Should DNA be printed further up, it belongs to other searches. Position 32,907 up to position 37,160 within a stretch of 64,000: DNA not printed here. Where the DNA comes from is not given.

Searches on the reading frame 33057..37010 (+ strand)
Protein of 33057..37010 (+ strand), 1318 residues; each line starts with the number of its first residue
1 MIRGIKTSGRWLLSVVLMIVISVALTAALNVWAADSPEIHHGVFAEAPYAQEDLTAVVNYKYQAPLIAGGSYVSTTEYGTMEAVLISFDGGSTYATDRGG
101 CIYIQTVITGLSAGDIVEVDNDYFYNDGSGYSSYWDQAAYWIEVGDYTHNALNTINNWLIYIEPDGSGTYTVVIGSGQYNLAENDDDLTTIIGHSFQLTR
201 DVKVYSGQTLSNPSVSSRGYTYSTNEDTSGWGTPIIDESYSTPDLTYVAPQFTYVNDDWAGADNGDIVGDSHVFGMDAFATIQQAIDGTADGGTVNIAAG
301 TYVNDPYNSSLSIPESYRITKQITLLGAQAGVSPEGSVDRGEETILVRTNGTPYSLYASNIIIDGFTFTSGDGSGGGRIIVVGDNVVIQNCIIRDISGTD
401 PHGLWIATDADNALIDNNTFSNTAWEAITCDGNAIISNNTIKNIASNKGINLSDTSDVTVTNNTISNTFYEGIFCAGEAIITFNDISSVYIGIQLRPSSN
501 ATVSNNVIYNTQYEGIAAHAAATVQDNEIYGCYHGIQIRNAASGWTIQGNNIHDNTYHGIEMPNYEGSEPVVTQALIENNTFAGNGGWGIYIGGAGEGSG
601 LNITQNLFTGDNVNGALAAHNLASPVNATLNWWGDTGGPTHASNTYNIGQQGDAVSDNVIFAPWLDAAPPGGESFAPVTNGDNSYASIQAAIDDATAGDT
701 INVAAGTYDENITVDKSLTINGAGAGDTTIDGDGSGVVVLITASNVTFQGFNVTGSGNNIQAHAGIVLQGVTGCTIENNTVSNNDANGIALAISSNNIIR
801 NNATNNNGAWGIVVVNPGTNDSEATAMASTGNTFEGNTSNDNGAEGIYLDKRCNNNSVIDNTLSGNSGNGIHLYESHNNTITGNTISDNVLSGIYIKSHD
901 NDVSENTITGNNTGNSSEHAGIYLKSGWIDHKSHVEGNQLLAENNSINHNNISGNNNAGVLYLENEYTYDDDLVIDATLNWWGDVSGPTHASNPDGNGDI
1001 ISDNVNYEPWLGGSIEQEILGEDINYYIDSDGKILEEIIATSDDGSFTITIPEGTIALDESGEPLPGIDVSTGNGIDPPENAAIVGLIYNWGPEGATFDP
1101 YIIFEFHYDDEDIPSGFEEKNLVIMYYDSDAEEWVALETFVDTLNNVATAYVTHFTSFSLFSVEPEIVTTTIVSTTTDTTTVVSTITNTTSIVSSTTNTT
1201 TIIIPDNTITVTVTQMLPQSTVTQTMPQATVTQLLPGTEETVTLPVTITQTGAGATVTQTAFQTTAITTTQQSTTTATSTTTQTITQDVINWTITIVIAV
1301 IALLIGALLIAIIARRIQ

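Call 89: search_protein_families(library=pfam, proteins=[window:33057-37010:+], max_evalue=0.01)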
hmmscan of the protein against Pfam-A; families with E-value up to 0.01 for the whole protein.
window:33057-37010:+ (1318 aa): 3 families
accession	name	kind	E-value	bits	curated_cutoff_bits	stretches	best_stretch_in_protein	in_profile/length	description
PF13229.12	Beta_helix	-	9.2e-44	149.3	25.9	4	472-620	2-146/158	Right handed beta helix region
PF05048.19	NosD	-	4.6e-33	114.9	23.6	4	479-644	49-199/212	Periplasmic copper-binding protein (NosD)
PF07602.17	DUF1565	-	7.5e-06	25.9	20.3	2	684-866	14-198/257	Protein of unknown function (DUF1565)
